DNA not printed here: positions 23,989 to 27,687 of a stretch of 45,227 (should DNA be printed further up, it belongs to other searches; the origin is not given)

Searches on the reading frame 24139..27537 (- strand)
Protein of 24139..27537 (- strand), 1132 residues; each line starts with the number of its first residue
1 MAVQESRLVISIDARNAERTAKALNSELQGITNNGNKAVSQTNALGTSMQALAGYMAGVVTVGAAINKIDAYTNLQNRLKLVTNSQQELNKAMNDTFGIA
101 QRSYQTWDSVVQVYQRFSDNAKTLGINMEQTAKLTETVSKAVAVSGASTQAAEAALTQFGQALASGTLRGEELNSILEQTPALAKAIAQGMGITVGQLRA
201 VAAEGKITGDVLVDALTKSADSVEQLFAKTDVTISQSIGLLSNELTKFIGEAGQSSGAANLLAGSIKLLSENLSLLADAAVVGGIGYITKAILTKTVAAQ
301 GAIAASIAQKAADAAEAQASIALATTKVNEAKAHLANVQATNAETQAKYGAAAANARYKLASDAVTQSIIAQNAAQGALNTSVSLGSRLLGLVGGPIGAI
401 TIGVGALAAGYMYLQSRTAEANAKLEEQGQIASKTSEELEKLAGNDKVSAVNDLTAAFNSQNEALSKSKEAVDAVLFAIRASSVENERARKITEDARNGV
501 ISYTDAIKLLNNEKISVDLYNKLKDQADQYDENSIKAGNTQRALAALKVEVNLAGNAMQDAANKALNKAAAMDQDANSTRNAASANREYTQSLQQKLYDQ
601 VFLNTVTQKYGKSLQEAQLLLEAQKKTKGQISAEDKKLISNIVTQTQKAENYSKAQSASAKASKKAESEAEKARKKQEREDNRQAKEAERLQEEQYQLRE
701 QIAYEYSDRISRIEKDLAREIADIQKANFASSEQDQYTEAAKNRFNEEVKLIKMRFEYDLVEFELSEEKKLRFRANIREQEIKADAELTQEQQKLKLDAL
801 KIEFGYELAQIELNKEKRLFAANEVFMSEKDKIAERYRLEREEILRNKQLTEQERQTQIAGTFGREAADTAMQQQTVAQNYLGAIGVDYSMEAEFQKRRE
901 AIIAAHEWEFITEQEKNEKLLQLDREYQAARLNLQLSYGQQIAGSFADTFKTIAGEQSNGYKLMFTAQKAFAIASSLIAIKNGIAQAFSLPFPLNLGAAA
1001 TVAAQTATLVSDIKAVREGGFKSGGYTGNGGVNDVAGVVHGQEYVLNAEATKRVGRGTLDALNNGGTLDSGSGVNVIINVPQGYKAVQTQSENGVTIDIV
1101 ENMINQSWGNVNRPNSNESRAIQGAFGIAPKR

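Call 65: search_protein_families(library=phrogs, proteins=[window:24139-27537:-], max_evalue=0.00001)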
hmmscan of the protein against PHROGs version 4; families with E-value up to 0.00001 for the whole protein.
window:24139-27537:- (1132 aa): 22 families
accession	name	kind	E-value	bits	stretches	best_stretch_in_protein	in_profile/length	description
phrog_1506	-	tail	1.7e-302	1008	2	4-678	3-657/1269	tail length tape measure protein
phrog_3519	-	tail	3.5e-179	599.5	1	1-908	3-942/959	tail length tape measure protein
phrog_339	-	tail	6.6e-130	436.3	1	6-1106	7-1103/1123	tail length tape measure protein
phrog_3336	-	tail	8.7e-105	353.3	2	4-316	33-339/1051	tail length tape measure protein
phrog_1107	-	tail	1.7e-83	282.3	1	15-1015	147-1115/1252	tail length tape measure protein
phrog_2335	-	tail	5.6e-73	247.6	1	12-1032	435-1420/1536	tail length tape measure protein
phrog_7740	-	tail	2.7e-59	201.7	1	19-651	42-658/2151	tail length tape measure protein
phrog_17300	-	tail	1.2e-58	200.2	1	1-583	1-554/900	tail length tape measure protein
phrog_12706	-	tail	7.5e-57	194.3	1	20-474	171-605/1244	tail length tape measure protein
phrog_16889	-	tail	6.2e-53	181.3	1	41-367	57-375/470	tail length tape measure protein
phrog_8010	-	tail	6.2e-50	171.1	1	15-704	228-910/1543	tail length tape measure protein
phrog_32885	-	tail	2.1e-48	166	1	31-286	22-276/948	tail length tape measure protein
phrog_16297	-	tail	6.8e-43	148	1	15-326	39-348/777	tail length tape measure protein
phrog_19210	-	unknown function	6.8e-34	118.5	1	892-1056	39-204/399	-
phrog_1068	-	tail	1.1e-32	114.6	1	16-597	68-584/706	tail length tape measure protein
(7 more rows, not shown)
